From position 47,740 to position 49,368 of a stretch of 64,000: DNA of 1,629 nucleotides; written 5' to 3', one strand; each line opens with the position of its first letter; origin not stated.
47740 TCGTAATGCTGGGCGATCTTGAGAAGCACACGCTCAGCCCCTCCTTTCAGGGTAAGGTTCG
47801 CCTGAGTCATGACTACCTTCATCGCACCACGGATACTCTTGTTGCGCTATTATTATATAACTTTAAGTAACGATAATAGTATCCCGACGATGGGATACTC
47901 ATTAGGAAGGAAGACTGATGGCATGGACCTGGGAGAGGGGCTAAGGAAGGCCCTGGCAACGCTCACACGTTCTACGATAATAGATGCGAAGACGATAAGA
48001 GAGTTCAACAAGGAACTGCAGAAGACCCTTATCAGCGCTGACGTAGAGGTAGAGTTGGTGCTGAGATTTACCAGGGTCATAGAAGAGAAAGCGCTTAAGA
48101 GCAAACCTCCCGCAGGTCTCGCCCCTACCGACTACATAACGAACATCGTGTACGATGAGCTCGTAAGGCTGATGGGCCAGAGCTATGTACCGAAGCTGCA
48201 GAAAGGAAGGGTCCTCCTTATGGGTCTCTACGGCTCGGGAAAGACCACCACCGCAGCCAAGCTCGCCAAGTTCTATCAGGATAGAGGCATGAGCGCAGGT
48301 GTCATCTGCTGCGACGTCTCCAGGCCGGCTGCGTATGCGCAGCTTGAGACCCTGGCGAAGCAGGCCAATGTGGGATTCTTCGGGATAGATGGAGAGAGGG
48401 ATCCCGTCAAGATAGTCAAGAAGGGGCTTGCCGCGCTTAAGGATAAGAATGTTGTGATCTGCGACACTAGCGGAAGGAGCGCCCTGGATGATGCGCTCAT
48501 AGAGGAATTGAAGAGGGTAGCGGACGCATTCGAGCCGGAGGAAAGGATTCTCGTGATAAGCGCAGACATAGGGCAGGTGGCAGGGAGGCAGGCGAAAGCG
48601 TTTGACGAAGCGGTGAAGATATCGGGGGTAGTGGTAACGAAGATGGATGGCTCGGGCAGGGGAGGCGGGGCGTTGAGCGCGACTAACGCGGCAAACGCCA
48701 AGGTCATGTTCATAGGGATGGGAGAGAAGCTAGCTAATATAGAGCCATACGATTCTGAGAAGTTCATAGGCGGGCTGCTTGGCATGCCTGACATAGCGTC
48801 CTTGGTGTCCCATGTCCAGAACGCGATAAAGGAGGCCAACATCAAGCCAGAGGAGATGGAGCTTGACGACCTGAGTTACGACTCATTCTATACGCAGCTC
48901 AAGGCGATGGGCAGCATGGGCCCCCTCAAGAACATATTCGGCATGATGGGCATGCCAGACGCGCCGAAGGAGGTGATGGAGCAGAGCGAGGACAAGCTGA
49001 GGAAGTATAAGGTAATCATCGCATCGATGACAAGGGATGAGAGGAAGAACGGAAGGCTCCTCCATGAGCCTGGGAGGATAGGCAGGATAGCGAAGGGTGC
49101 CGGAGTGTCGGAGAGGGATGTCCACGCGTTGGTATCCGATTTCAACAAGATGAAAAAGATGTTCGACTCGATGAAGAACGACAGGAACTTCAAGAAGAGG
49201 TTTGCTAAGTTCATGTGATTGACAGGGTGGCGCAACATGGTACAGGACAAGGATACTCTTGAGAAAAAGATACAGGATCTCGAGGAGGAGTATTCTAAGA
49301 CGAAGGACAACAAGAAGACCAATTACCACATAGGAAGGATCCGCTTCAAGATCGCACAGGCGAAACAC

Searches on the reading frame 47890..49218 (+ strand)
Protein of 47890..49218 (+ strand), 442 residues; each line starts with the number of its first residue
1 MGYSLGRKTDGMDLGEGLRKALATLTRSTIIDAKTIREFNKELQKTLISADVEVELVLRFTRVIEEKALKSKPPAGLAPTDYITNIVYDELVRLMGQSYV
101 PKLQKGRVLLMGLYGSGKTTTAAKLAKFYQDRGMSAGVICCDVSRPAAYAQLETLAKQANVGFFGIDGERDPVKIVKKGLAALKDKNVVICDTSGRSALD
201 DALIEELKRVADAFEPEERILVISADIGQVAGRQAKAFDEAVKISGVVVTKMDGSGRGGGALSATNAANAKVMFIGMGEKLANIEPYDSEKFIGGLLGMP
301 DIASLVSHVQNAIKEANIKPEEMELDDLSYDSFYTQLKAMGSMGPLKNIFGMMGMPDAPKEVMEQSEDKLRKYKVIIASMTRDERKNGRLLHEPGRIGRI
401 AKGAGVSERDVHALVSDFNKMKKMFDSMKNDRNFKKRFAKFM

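Call 47: find_homologous_proteins(query=window:47890-49218:+, max_evalue=1e-30)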
Query window:47890-49218:+ (442 aa): 5854 proteins with E <= 1e-30 among 8000 candidates; the best 120 are listed.
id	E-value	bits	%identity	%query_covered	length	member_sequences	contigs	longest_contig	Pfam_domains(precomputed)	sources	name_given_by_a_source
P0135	2.8e-284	960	100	100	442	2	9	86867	PF02881.25,PF02978.27,PF01656.30,PF00448.29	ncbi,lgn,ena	-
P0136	7.4e-248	840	88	98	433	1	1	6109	PF02881.25,PF02978.27,PF01656.30,PF00448.29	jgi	jgi:signal recognition particle subunit SRP54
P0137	1.2e-223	760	79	98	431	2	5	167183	PF02881.25,PF02978.27,PF01656.30,PF00448.29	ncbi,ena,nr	ncbi:MAG: signal recognition particle receptor subunit alpha [Candidatus Micrarchaeales archaeon]|nr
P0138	2.6e-223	759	78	98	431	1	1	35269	PF02881.25,PF02978.27,PF01656.30,PF00448.29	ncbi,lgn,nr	ncbi:MAG: signal recognition particle receptor subunit alpha [Candidatus Marsarchaeota archaeon]|nr:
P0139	1.2e-222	757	77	98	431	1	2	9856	PF02881.25,PF02978.27,PF01656.30,PF00448.29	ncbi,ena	-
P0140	4.0e-222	755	79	98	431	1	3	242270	PF02881.25,PF02978.27,PF01656.30,PF00448.29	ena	-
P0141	4.6e-220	749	78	98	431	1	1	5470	PF02881.25,PF02978.27,PF00448.29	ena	-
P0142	8.1e-220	748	78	98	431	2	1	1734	PF02881.25,PF02978.27,PF00448.29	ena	-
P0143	1.1e-219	747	78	98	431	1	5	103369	PF02881.25,PF02978.27,PF01656.30,PF00448.29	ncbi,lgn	-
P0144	2.7e-219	746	78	98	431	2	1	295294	PF02881.25,PF02978.27,PF01656.30,PF00448.29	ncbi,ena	-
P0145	5.4e-218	742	77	98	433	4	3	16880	PF02881.25,PF02978.27,PF01656.30,PF13207.13,PF00448.29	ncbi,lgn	-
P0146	5.6e-217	738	77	98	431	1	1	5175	PF02881.25,PF02978.27,PF01656.30,PF13207.13,PF13401.13,PF00448.29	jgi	-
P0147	9.5e-217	738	76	98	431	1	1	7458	PF02881.25,PF02978.27,PF01656.30,PF13207.13,PF00448.29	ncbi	ncbi:MAG: signal recognition particle receptor subunit alpha [Candidatus Micrarchaeia archaeon]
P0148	1.0e-216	738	76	98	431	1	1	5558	PF02881.25,PF02978.27,PF00448.29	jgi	jgi:signal recognition particle subunit SRP54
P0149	3.0e-216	736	76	98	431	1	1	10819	PF02881.25,PF02978.27,PF01656.30,PF00448.29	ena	-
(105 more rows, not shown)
